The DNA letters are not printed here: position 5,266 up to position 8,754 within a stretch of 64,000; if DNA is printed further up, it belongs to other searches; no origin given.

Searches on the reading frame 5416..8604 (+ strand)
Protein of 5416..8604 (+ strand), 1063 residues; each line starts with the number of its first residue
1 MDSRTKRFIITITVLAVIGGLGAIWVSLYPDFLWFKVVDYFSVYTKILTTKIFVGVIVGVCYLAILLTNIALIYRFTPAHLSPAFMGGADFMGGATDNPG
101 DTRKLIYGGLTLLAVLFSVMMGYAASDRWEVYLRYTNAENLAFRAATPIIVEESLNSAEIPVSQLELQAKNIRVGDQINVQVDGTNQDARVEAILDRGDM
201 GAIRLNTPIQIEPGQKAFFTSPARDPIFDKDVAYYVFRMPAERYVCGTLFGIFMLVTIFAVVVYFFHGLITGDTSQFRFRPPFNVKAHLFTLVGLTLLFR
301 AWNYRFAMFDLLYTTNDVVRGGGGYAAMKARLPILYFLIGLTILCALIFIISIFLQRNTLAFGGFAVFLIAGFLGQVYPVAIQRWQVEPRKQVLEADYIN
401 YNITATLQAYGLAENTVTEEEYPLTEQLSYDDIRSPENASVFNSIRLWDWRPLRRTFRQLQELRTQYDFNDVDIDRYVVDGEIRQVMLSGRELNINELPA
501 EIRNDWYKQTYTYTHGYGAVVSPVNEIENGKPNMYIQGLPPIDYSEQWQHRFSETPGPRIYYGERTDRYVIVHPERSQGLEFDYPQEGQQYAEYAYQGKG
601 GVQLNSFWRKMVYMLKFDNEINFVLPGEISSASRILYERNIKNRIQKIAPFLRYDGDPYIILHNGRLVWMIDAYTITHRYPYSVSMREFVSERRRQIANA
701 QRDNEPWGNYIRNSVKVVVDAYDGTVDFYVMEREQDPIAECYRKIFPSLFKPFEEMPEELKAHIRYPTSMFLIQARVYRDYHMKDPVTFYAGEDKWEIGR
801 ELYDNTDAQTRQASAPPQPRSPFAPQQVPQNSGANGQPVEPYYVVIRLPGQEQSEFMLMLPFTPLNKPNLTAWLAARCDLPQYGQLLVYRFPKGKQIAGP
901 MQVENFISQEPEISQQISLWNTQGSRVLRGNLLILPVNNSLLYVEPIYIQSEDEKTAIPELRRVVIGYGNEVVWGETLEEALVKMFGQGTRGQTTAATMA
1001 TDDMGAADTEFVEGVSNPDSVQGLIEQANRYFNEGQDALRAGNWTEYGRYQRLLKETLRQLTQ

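Call 7: search_protein_families(library=pfam, proteins=[window:5416-8604:+], max_evalue=0.01)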
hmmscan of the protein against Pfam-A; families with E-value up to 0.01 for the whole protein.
window:5416-8604:+ (1063 aa): 1 family
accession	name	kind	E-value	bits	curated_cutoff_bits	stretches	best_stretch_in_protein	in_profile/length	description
PF03699.18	UPF0182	-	3.2e-240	799.8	27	2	223-920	131-770/770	Uncharacterised protein family (UPF0182)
